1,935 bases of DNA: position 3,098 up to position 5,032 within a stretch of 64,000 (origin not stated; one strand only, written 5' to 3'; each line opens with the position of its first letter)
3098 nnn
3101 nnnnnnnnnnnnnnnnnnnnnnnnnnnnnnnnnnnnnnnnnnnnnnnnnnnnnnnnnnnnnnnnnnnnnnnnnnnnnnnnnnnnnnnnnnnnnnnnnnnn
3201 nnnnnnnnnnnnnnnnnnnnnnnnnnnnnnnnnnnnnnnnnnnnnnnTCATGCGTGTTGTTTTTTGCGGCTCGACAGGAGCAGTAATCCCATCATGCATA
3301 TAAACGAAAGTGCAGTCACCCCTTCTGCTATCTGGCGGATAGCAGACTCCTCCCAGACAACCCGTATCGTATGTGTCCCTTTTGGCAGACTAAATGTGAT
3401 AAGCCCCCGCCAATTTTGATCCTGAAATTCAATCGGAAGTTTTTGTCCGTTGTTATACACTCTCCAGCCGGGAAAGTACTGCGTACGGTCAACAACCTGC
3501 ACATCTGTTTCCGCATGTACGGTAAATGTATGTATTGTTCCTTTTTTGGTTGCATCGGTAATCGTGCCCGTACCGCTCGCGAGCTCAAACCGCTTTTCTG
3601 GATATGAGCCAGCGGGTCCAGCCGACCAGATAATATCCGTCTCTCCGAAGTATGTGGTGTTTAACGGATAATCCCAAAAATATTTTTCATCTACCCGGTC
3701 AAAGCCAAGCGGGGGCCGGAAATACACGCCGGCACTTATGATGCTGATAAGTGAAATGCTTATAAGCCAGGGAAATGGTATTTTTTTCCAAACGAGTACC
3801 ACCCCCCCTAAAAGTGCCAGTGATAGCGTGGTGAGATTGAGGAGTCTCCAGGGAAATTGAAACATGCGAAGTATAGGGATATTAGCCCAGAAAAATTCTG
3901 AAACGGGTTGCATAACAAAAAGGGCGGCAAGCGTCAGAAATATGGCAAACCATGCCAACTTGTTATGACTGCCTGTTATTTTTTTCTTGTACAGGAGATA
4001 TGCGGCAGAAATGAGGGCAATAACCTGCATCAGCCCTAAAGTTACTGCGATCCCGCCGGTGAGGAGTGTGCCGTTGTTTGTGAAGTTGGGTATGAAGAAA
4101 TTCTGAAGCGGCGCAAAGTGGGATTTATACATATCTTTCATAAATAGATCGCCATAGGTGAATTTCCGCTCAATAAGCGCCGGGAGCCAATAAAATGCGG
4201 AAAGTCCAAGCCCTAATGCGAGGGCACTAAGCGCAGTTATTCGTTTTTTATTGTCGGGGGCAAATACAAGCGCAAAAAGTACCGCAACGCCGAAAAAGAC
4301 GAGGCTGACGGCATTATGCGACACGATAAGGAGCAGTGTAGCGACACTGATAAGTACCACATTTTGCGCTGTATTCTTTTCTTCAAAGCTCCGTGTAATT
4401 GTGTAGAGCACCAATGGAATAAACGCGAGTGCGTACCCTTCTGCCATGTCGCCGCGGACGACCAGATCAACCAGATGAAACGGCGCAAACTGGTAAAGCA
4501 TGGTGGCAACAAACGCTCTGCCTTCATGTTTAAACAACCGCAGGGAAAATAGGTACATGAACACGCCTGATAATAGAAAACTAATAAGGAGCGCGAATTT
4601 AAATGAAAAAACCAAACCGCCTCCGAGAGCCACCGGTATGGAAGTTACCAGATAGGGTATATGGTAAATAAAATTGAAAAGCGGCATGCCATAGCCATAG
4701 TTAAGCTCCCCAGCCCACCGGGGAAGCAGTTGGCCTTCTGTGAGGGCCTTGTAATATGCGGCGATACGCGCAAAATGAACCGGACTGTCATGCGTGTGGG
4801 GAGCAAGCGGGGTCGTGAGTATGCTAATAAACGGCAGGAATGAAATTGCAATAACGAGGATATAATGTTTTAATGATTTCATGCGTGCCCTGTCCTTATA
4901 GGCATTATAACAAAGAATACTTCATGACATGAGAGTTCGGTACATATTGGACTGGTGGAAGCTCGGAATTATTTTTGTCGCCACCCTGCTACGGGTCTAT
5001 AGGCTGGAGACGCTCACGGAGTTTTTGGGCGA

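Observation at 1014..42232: Six YfhO-like proteins share a C-terminal Y-x-PGW beta-domain; three form a distinct paralog family with an HD-x3-H / PRW-x6-GYG-x-P N-terminal signature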

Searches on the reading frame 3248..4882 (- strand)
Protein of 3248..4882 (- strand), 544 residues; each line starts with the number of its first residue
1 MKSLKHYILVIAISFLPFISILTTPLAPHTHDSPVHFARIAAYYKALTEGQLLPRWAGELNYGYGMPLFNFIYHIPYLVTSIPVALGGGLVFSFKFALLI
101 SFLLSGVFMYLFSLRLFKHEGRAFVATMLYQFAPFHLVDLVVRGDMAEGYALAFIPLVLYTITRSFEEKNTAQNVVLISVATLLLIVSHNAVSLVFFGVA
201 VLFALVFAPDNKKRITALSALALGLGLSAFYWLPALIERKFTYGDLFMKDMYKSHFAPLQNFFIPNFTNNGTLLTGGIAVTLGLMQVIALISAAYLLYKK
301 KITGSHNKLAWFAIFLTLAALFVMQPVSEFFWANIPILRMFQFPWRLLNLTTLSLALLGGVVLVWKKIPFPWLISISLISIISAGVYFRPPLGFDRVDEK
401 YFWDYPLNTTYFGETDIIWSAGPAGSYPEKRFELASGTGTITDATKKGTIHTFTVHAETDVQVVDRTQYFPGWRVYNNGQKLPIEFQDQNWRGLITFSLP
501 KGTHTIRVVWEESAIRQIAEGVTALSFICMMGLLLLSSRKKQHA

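Call 4: search_protein_families(library=pfam, proteins=[window:3248-4882:-], max_evalue=0.1)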
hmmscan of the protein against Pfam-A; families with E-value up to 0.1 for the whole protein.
window:3248-4882:- (544 aa): 2 families
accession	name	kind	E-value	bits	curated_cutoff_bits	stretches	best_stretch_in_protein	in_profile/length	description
PF10131.15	PTPS_related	-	1.5e-16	60.5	26.4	1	75-378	7-298/621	6-pyruvoyl-tetrahydropterin synthase related domain; membrane protein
PF11847.13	GT-C_AftD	-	4.9e-05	21.9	26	1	97-237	80-216/661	Alpha-(1->3)-arabinofuranosyltransferase, N-terminal GT-C domain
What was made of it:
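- On PF10131 (PTPS_related): ORF 3248: 60.5 bits over HMM positions 7-298 of 621 (call 4).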

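Call 5: search_protein_families(library=ncbifam, proteins=[window:3248-4882:-], max_evalue=0.1)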
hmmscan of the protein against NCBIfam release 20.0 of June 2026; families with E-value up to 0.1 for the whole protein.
window:3248-4882:- (544 aa): 0 families

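Call 9: find_homologous_proteins(query=window:3248-4882:-, max_evalue=0.00001)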
Query window:3248-4882:- (544 aa): 720 proteins with E <= 0.00001 among 8000 candidates; the best 120 are listed.
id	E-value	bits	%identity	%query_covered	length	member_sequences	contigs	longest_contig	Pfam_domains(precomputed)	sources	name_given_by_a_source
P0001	0.0e+0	1142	93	100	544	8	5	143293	PF10131.16,PF11847.14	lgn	-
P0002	0.0e+0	1082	86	100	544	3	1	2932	PF10131.16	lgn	-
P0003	3.6e-266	902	73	99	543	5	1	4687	PF10131.16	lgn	-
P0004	1.4e-265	900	71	100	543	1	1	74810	PF10131.16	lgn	-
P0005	9.6e-264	894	72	99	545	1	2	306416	PF10131.16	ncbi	-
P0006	2.1e-261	886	71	100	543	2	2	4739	PF10131.16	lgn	-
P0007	5.1e-260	882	71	99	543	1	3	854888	PF10131.16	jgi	-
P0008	3.3e-258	876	70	99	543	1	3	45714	PF10131.16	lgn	-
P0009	2.0e-257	873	70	100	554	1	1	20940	PF10131.16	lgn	-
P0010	9.9e-257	871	69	100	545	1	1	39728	PF10131.16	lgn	-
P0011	2.2e-253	860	69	98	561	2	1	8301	PF10131.16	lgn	-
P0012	3.6e-253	859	69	100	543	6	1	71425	PF10131.16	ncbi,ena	ncbi:MAG: 6-pyruvoyl-tetrahydropterin synthase-related protein [Patescibacteria group bacterium]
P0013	1.8e-251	854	69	100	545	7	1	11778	PF10131.16,PF11847.14,PF09586.17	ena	-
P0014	7.9e-251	851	67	100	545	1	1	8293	PF10131.16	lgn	-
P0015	1.8e-250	850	68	99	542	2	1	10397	PF10131.16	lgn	-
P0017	2.0e-247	840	67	100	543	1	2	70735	PF10131.16,PF11847.14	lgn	-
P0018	8.5e-247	838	67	100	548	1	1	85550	PF10131.16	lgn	-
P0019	9.8e-247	838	68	99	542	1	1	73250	PF10131.16,PF11847.14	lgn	-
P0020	6.5e-246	835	66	99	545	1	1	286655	PF10131.16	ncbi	-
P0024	2.7e-239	813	65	100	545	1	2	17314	PF10131.16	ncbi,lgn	-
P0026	1.3e-238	811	66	100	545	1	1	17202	PF10131.16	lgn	-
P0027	1.3e-236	805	64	100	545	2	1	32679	PF10131.16,PF11847.14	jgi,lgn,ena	-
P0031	4.4e-230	783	62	100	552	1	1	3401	PF10131.16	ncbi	-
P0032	9.6e-226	769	63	100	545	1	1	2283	PF10131.16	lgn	-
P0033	6.2e-224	763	65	96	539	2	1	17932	PF10131.16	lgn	-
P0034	7.1e-217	739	64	92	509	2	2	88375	PF10131.16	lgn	-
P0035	2.0e-205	702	60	97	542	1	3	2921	PF10131.16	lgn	-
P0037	2.1e-200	685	57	99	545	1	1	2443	PF10131.16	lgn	-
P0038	4.7e-200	684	56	100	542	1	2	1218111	-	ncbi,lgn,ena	-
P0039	3.7e-198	678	55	100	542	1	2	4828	PF10131.16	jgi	jgi:uncharacterized membrane protein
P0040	3.1e-195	668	56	98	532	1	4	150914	PF10131.16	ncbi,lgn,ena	-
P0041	1.6e-193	662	56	98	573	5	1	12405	PF10131.16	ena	-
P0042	2.3e-192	659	56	94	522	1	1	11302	PF10131.16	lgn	-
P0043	4.8e-192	657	58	94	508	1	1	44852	PF10131.16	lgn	-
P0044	6.4e-192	657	55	99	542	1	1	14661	PF10131.16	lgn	-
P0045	7.1e-192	657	55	99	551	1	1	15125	PF10131.16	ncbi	-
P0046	7.2e-191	654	54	100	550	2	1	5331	PF10131.16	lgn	-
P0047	1.5e-189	649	58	94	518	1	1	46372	PF10131.16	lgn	-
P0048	1.5e-188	646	56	94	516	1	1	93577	PF10131.16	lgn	-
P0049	1.2e-187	643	56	94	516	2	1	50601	PF10131.16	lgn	-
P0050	2.1e-186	639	53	100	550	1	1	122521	PF10131.16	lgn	-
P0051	8.4e-186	637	56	98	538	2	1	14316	PF10131.16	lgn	-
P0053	5.7e-185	634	55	98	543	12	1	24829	PF10131.16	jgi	-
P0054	9.6e-185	633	54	99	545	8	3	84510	PF10131.16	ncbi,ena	-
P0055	1.1e-184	633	52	99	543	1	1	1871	PF10131.16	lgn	-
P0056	1.0e-183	630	53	97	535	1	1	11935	PF10131.16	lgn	-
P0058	5.4e-183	628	53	94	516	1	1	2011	PF10131.16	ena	-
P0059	2.0e-182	626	53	99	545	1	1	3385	PF10131.16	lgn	-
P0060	3.2e-182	625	56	96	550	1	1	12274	PF10131.16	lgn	-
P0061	4.1e-182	625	52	96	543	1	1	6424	PF10131.16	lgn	-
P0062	1.2e-181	623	54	96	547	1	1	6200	PF10131.16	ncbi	-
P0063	1.8e-181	623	53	99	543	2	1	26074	PF10131.16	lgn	-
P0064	3.0e-180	619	53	99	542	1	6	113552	PF10131.16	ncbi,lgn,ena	ncbi:MAG: 6-pyruvoyl-tetrahydropterin synthase-related protein [Patescibacteria group bacterium]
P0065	2.6e-179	615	58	88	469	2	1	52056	PF10131.16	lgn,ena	-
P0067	1.1e-177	610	52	97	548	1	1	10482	PF10131.16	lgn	-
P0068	1.3e-177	610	53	99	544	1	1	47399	PF10131.16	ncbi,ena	-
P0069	1.6e-177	610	55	93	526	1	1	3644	PF10131.16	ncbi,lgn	-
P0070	5.6e-177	608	54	95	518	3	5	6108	PF10131.16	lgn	-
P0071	2.1e-176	606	55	92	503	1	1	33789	PF10131.16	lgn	-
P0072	1.4e-175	603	54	94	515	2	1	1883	PF10131.16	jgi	-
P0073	3.2e-175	602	52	95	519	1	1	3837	PF10131.16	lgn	-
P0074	9.6e-175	600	52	94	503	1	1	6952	PF10131.16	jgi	jgi:uncharacterized membrane protein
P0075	2.6e-174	599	49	100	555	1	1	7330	PF10131.16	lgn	-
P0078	7.4e-174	597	52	94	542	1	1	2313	PF10131.16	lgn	-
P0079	3.0e-173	595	51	95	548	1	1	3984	PF10131.16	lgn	-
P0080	5.2e-173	595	50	100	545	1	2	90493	PF10131.16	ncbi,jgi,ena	-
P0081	3.0e-172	592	51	100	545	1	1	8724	PF10131.16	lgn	-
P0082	4.0e-172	592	50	99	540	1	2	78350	PF10131.16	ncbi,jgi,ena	-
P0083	4.9e-172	591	49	99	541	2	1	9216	PF10131.16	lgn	-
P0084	8.2e-172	591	51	98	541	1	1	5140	PF10131.16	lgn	-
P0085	1.1e-171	590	52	92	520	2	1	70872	PF10131.16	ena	-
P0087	2.0e-171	589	52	96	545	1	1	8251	PF10131.16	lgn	-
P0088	2.0e-171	589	51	99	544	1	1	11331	PF10131.16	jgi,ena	-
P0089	4.5e-171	588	53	92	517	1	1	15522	PF10131.16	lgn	-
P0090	1.3e-170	587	52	95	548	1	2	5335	PF10131.16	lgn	-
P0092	2.8e-170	586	51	97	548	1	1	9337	PF10131.16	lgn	-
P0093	3.5e-170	585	52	94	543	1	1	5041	PF10131.16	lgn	-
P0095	5.6e-170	585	50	99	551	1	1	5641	PF10131.16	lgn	-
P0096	1.1e-169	584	49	99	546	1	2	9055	PF10131.16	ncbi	-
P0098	2.1e-169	583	51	96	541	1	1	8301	PF10131.16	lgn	-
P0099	2.2e-169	583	50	100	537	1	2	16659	PF10131.16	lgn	-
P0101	2.9e-169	582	52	96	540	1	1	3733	PF10131.16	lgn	-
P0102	3.1e-169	582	51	99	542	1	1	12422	PF10131.16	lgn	-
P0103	3.3e-169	582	51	99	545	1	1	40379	PF10131.16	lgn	-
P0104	5.9e-169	581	52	96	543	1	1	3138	PF10131.16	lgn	-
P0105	7.8e-169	581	55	88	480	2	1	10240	PF10131.16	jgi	jgi:hypothetical protein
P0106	8.4e-169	581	51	99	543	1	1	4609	PF10131.16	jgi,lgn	-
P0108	1.4e-168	580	49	99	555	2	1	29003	PF10131.16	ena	-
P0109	1.7e-168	580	50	99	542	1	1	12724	PF10131.16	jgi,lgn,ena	-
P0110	1.8e-168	580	50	99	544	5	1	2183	PF10131.16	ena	-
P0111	1.9e-168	580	50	99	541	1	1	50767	PF10131.16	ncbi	-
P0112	2.0e-168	580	50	99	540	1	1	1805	PF10131.16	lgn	-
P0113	2.0e-168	580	53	93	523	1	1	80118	PF10131.16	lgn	-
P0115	2.5e-168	579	52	96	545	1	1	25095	PF10131.16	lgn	-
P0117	5.7e-168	578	49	96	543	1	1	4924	PF10131.16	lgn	-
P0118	6.1e-168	578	50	99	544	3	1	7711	PF10131.16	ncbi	-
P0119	6.8e-168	578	52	96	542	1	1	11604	PF10131.16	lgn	-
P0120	7.4e-168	578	52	96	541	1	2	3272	PF10131.16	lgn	-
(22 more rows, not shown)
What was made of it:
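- On PF10131 (PTPS_related): Most orthologues carry the precomputed PF10131 assignment (call 9).
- Closest known: PF10131 'PTPS_related' membrane domain. Same: ORF 3248 and most of its orthologues hit PF10131 above the cut-off over HMM positions 7-298 (calls 4, 9).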

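Call 17: predict_structure(alignment_id=A2)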
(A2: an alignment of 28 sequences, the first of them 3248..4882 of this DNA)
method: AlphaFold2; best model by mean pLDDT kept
length: 544 residues; sequences in the alignment: 28
mean_pLDDT: 88.4   pTM: 0.90
mean pLDDT of the five models: 88.4, 87.5, 86.9, 84.5, 83.3
residues with pLDDT >= 90: 341; 70-90: 153; 50-70: 39; < 50: 11
segments of 3 or more residues with pLDDT < 50: 408-412, 421-423
pLDDT, mean of each block of 10 residues (from residue 1): 74 92 92 87 88 80 73 84 95 96 98 96 97 95 92 98 95 95 93 93 98 98 96 79 67 87 92 88 96 97 95 98 93 81 88 98 91 94 93 90 62 57 62 91 90 97 88 91 74 85 96 86 96 83 53
secondary structure, 60 per line:
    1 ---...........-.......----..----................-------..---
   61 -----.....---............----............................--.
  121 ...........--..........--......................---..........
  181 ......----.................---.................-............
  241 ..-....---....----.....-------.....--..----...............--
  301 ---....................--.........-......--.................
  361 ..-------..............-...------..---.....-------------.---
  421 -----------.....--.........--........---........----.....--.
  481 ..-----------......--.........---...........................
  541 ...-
elements in order: H4-14 H16-22 H33-48 H74-85 H90-117 H120-131 H134-143 H146-167 H171-186 H191-207 H211-227 H229-241 H244-247 H251-254 H259-263 H284-298 H304-323 H326-334 H336-341 H344-362 H370-383 H399-403 E432-436 E439-447 E450-457 E461-468 E473-477 E480-482 E494-499 E502-510 H514-543
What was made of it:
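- On GT-C fold glycosyltransferases: D32 lies immediately before the first loop-1 helix (residues 33-48) that follows the N-terminal TM helix of the model (call 17).
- In the 3248 model, strand 461-468, YFPG 469-472, strand 473-477 (call 17).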

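Call 20: fold_search(model_id=the predicted structure, library=pdb)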
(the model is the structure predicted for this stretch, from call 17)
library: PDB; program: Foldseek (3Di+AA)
matches with E <= 10: 392; with E <= 0.001: 14
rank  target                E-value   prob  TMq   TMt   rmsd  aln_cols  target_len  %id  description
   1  6w98_A                2.8e-06  1.00  0.43  0.19   8.0       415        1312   14  Single-Particle Cryo-EM Structure of Arabinofuranosyltransferase AftD from Mycobacteria (released 2020-05-13)
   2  6wby                  6.0e-06  1.00  0.41  0.19   9.3       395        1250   17  Single-Particle Cryo-EM Structure of Arabinofuranosyltransferase AftD from Mycobacteria, Mutant R1389S Class 2 (released 2020-05-13)
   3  8age_A                2.3e-05  1.00  0.51  0.44   9.1       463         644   13  Structure of yeast oligosaccharylransferase complex with acceptor peptide bound (released 2022-12-07)
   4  6wbx                  8.2e-05  1.00  0.42  0.20  10.2       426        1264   16  Single-Particle Cryo-EM Structure of Arabinofuranosyltransferase AftD from Mycobacteria, Mutant R1389S Class 1 (released 2020-05-13)
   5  8agb_A                9.8e-05  1.00  0.44  0.38  14.0       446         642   11  Structure of yeast oligosaccharylransferase complex with lipid-linked oligosaccharide bound (released 2022-12-07)
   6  6s7t_A                1.5e-04  1.00  0.43  0.34  12.6       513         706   12  Cryo-EM structure of human oligosaccharyltransferase complex OST-B (released 2019-12-18)
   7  8agc_A                2.7e-04  1.00  0.47  0.38  10.4       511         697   12  Structure of yeast oligosaccharylransferase complex with lipid-linked oligosaccharide and non-acceptor peptide bound (released 2022-12-07)
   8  7oci_F                2.8e-04  1.00  0.44  0.39  11.9       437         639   12  Cryo-EM structure of yeast Ost6p containing oligosaccharyltransferase complex (released 2022-02-16)
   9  6s7o_A                3.2e-04  1.00  0.41  0.35  11.8       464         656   12  Cryo-EM structure of human oligosaccharyltransferase complex OST-A (released 2019-12-18)
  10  8pn9_A                3.6e-04  1.00  0.42  0.36  10.9       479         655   11  Structure of human oligosaccharyltransferase OST-A complex bound to NGI-1 (released 2024-05-08)
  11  6ezn_F                4.2e-04  1.00  0.47  0.40  12.5       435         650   12  Cryo-EM structure of the yeast oligosaccharyltransferase (OST) complex (released 2018-01-17)
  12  3wak                  4.9e-04  1.00  0.40  0.27  11.9       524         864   12  Crystal structure of the Archaeoglobus fulgidus oligosaccharyltransferase (O29867_ARCFU) in the apo form (released 2013-10-30)
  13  6ftg_5                6.7e-04  1.00  0.47  0.40  11.4       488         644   11  Subtomogram average of OST-containing ribosome-translocon complexes from canine rough microsomal membranes (released 2018-03-21)
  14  8b6l_I                7.3e-04  1.00  0.40  0.33  17.6       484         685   13  Subtomogram average of the human Sec61-TRAP-OSTA-translocon (released 2022-12-07)
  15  9n9j_I                1.5e-03  1.00  0.40  0.32  11.2       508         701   10  Structure of a GRP94 folding intermediate engaged with a CCDC134- and FKBP11-bound secretory translocon (released 2025-11-19)
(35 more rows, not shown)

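Call 38: search_solved_structures(query=A2, max_evalue=1)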
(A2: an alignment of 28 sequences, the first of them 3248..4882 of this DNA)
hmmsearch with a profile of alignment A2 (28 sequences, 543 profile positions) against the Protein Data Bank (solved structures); distinct sequences matched with E-value up to 1: 0.

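Call 56: find_encoding_contigs(protein=P0038, flank=10000, max_places=1)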
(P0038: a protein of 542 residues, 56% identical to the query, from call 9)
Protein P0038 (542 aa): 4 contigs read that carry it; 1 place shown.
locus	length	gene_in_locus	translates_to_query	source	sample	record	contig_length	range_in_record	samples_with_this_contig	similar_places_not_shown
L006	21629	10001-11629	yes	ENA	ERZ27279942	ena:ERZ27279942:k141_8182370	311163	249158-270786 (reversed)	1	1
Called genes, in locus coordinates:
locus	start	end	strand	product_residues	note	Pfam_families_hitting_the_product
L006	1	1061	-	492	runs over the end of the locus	PF13231:PMT_2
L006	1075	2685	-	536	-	PF13231:PMT_2 (weak)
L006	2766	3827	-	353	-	PF01073:3Beta_HSD, PF01370:Epimerase, PF02719:Polysacc_synt_2, PF04321:RmlD_sub_bind, PF08659:KR (weak), PF13460:NAD_binding_10, PF16363:GDP_Man_Dehyd, PF07993:NAD_binding_4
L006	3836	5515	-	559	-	-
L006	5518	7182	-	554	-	PF13231:PMT_2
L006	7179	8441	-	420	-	PF26314:MptA_B_family (weak), PF09594:GT87 (weak)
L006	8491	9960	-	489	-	PF13231:PMT_2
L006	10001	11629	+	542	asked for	-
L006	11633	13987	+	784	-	PF09586:YfhO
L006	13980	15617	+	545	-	PF02366:PMT, PF13231:PMT_2, PF20176:DUF6541 (faint)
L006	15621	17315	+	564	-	PF13231:PMT_2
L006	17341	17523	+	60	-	-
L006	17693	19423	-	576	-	-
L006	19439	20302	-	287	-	PF13489:Methyltransf_23, PF13649:Methyltransf_25, PF13847:Methyltransf_31 (weak), PF08241:Methyltransf_11, PF08242:Methyltransf_12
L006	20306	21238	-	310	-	PF13506:Glyco_transf_21, PF13641:Glyco_tranf_2_3, PF00535:Glycos_transf_2, PF13632:Glyco_trans_2_3 (weak)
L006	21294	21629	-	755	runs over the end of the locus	PF09586:YfhO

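Call 57: find_encoding_contigs(protein=P0007, flank=10000, max_places=1)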
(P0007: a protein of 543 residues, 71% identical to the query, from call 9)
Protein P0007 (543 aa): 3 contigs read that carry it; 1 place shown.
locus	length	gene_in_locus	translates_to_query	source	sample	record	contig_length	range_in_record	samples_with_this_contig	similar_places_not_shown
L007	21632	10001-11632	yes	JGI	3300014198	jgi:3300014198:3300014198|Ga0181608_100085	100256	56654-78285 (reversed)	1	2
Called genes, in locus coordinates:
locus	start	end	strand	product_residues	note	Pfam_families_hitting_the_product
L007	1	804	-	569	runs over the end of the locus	-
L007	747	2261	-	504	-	-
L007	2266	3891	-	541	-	PF13231:PMT_2 (weak)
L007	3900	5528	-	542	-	PF13231:PMT_2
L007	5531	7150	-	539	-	PF02366:PMT, PF13231:PMT_2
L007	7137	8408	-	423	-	PF09594:GT87 (weak), PF26314:MptA_B_family (weak)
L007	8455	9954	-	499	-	PF13231:PMT_2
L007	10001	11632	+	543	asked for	PF10131:PTPS_related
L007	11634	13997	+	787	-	PF09586:YfhO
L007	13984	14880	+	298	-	-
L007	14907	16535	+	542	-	PF02366:PMT, PF13231:PMT_2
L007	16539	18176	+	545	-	PF13231:PMT_2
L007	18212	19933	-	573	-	-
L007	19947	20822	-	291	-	PF13489:Methyltransf_23, PF08241:Methyltransf_11, PF08242:Methyltransf_12, PF13649:Methyltransf_25, PF13847:Methyltransf_31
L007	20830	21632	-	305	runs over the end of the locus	PF00535:Glycos_transf_2, PF13506:Glyco_transf_21, PF13641:Glyco_tranf_2_3, PF13632:Glyco_trans_2_3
